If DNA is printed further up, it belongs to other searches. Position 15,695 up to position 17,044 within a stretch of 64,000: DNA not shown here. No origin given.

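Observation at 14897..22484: Uncharacterised seven-gene operon: AraC + PqqD-like + ATP-grasp + PLP decarboxylase + UT-like/M23 fusion + TPR/beta-barrel + TPR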

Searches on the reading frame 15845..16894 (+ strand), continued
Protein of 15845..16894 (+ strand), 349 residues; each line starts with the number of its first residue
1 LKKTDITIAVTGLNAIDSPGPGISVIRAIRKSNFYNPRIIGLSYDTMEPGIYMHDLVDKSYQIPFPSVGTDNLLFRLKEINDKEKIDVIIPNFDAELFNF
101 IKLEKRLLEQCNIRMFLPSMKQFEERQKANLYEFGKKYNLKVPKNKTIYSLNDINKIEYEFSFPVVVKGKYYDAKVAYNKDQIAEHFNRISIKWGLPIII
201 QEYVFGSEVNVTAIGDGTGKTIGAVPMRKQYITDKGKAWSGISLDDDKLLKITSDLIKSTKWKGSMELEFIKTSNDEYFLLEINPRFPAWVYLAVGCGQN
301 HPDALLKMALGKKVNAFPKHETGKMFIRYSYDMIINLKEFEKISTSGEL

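Call 67: search_protein_families(library=pfam, proteins=[L090:7366-8724:+, L086:4980-5852:+, L088:11670-13583:+, L087:7252-7719:+, L088:3972-4394:+, L090:12544-14217:+, L086:7233-9344:+, L003:12466-12813:+], max_evalue=0.01)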
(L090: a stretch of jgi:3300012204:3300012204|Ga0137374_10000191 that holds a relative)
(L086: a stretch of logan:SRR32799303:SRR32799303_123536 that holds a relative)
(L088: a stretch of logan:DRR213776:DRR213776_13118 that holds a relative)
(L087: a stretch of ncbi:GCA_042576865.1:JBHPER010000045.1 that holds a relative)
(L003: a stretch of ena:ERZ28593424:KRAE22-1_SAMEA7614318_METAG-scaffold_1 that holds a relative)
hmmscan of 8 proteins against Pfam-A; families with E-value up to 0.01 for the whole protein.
L090:7366-8724:+ (452 aa): 22 families
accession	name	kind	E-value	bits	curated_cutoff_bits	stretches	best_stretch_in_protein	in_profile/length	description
PF07719.23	TPR_2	-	3.9e-48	158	27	5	98-129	2-33/34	Tetratricopeptide repeat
PF13432.12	TPR_16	-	1.1e-40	138.1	32.7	6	31-94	2-65/65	Tetratricopeptide repeat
PF14559.12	TPR_19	-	2.1e-35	121.3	25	5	142-198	2-58/68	Tetratricopeptide repeat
PF00515.34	TPR_1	-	4.8e-27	93.1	27.8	0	132-164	2-34/34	Tetratricopeptide repeat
PF13428.12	TPR_14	-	3.8e-24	83.2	23.5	2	284-324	2-42/44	Tetratricopeptide repeat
PF13424.12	TPR_12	-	2.8e-23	82.3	30.1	2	169-224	7-70/77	Tetratricopeptide repeat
PF13174.12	TPR_6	-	4.2e-23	80.8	26.3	0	289-315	6-32/33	Tetratricopeptide repeat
PF13414.12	TPR_11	-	3.1e-21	75.2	26.8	1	109-141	6-38/42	TPR repeat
PF13181.12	TPR_8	-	3e-19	67.9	25.7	0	407-436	4-33/34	Tetratricopeptide repeat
PF13431.12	TPR_17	-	1.1e-18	66.3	24.4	0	120-151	2-33/34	Tetratricopeptide repeat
PF23914.1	TPR_CcmH_CycH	-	1.7e-16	60.9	42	1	103-195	56-151/158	Cytochrome c-type biogenesis protein H TPR domain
PF13176.12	TPR_7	-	5.6e-14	51.4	27.9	0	176-199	9-35/36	Tetratricopeptide repeat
PF13374.12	TPR_10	-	1.2e-13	51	27.5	0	60-89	2-31/42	Tetratricopeptide repeat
PF13371.12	TPR_9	-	7.9e-09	35.9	35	1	140-198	4-62/73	Tetratricopeptide repeat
PF07721.20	TPR_4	-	6.4e-08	32.9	27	0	60-85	1-26/26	Tetratricopeptide repeat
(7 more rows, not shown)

L086:4980-5852:+ (290 aa): 0 families

L088:11670-13583:+ (637 aa): 0 families

L087:7252-7719:+ (155 aa): 0 families

L088:3972-4394:+ (140 aa): 0 families

L090:12544-14217:+ (557 aa): 3 families
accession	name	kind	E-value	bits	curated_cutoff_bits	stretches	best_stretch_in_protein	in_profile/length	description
PF02146.23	SIR2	-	5.9e-35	121.3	24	1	318-496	1-180/180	Sir2 family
PF03253.19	UT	-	1.8e-24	86.9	25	2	20-145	8-133/292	Urea transporter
PF17283.8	Zn_ribbon_SprT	-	6e-05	23.4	28.1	1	421-458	4-36/38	SprT-like zinc ribbon domain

L086:7233-9344:+ (703 aa): 8 families
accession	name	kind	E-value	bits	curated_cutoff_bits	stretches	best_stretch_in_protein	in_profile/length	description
PF02146.23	SIR2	-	2.1e-39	135.7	24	1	322-497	1-180/180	Sir2 family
PF03253.19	UT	-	2.6e-23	83.1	25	1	8-285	2-288/292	Urea transporter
PF00583.31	Acetyltransf_1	-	1.1e-16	61.5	20.7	1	584-670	31-116/116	Acetyltransferase (GNAT) family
PF13508.13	Acetyltransf_7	-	2.4e-09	37.9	27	1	588-671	4-83/84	Acetyltransferase (GNAT) domain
PF13673.13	Acetyltransf_10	-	0.00033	21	23.6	1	602-671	42-108/128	Acetyltransferase (GNAT) domain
PF08445.16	FR47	-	0.00045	20.6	22.1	1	612-675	20-82/86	FR47-like protein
PF13527.13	Acetyltransf_9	-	0.00053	20.4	25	1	614-671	73-125/127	Acetyltransferase (GNAT) domain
PF13302.13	Acetyltransf_3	-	0.0028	18.8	25.4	1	590-671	58-138/138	Acetyltransferase (GNAT) domain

L003:12466-12813:+ (115 aa): 1 family
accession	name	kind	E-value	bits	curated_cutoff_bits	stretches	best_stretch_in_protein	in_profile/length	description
PF13442.11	Cytochrome_CBB3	-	0.0049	17.6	27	0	39-108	6-67/68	Cytochrome C oxidase, cbb3-type, subunit III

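Call 81: find_encoding_contigs(protein=P0302, flank=8000, max_places=1)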
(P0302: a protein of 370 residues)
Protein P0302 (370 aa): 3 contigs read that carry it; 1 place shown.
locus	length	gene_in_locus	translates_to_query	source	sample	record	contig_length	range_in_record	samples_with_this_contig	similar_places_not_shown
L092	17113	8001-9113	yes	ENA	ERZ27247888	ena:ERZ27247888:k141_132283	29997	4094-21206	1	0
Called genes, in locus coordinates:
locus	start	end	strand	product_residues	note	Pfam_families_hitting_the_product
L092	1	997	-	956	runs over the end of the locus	PF03477:ATP-cone, PF00317:Ribonuc_red_lgN, PF02867:Ribonuc_red_lgC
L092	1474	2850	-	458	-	PF10396:TrmE_N, PF12631:MnmE_helical, PF03193:RsgA_GTPase (faint), PF01926:MMR_HSR1, PF02421:FeoB_N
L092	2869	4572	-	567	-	PF14849:YidC_periplas, PF02096:60KD_IMP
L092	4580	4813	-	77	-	PF01809:YidD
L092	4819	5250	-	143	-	PF00825:Ribonuclease_P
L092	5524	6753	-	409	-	PF06965:Na_H_antiport_1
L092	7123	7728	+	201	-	PF13417:GST_N_3, PF13409:GST_N_2, PF13410:GST_C_2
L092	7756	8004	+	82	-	PF05402:PqqD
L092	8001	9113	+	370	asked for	PF15632:ATPgrasp_Ter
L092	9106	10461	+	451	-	PF00278:Orn_DAP_Arg_deC, PF02784:Orn_Arg_deC_N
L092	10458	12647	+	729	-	PF03253:UT, PF01551:Peptidase_M23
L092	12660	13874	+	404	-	PF00515:TPR_1 (weak), PF07719:TPR_2 (faint)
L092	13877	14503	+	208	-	PF07719:TPR_2 (faint), PF13174:TPR_6 (faint), PF13181:TPR_8 (faint), PF13428:TPR_14 (faint), PF00515:TPR_1 (faint), PF13432:TPR_16 (faint), PF13414:TPR_11 (faint), PF14559:TPR_19 (weak), +1 more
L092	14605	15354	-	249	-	PF02698:DUF218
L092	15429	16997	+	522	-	PF14264:Glucos_trans_II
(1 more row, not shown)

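Call 82: find_encoding_contigs(protein=P0322, flank=8000, max_places=1)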
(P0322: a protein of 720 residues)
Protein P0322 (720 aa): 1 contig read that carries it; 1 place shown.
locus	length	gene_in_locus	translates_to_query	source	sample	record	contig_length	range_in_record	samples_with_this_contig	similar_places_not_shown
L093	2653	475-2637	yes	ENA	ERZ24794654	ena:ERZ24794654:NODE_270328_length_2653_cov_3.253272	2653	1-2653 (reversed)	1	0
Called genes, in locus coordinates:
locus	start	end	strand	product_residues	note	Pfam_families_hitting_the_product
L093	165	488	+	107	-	PF05402:PqqD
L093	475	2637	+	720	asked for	PF02655:ATP-grasp_3 (faint), PF15632:ATPgrasp_Ter (weak)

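Call 83: find_encoding_contigs(protein=P0344, flank=8000, max_places=1)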
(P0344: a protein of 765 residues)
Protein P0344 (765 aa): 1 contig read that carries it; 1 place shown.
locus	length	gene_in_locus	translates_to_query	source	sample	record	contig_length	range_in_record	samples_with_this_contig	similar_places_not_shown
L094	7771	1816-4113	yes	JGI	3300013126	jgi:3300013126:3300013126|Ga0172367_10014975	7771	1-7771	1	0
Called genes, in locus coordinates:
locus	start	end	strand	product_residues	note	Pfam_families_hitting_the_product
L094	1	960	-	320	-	?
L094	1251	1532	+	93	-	PF05402:PqqD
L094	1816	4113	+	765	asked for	PF02786:CPSase_L_D2 (faint), PF02655:ATP-grasp_3 (faint), PF15632:ATPgrasp_Ter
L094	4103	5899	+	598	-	PF00278:Orn_DAP_Arg_deC, PF02784:Orn_Arg_deC_N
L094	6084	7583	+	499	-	PF02146:SIR2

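Call 85: find_encoding_contigs(protein=P0441, flank=7000, max_places=1)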
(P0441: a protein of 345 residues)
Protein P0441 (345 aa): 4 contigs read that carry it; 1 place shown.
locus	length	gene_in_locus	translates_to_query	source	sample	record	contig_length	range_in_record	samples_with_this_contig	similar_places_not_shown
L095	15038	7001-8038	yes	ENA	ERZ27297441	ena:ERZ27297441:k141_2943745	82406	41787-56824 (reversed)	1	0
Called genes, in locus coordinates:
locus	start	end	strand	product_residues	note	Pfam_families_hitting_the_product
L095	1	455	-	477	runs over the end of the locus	PF00884:Sulfatase, PF01663:Phosphodiest, PF16347:SGSH_C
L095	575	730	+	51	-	-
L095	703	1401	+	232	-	PF02811:PHP (weak), PF13263:PHP_C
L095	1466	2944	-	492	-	PF02749:QRPTase_N (faint), PF17767:NAPRTase_N, PF04095:NAPRTase (weak), PF17956:NAPRTase_C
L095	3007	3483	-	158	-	PF19638:DUF6141 (weak)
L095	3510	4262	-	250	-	PF06452:CBM9_1, PF16011:CBM9_2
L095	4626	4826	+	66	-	PF05402:PqqD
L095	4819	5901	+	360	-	PF02655:ATP-grasp_3, PF15632:ATPgrasp_Ter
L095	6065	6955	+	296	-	PF15956:DUF4760 (faint)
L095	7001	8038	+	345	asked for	PF02655:ATP-grasp_3, PF15632:ATPgrasp_Ter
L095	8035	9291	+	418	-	PF00278:Orn_DAP_Arg_deC, PF01168:Ala_racemase_N (weak), PF02784:Orn_Arg_deC_N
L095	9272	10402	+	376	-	-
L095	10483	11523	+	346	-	PF01208:URO-D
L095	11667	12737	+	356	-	PF01208:URO-D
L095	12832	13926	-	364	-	-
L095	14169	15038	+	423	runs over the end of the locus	-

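Call 86: find_encoding_contigs(protein=P0418, flank=7000, max_places=1)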
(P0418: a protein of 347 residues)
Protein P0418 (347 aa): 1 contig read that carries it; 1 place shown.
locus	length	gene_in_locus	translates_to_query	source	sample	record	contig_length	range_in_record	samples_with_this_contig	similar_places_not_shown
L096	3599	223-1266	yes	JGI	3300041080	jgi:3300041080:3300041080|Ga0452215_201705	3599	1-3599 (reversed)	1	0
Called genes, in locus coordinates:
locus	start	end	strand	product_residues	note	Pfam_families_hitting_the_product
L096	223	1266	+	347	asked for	PF15632:ATPgrasp_Ter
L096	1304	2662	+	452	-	PF00278:Orn_DAP_Arg_deC, PF02784:Orn_Arg_deC_N, PF01168:Ala_racemase_N (weak)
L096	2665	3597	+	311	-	?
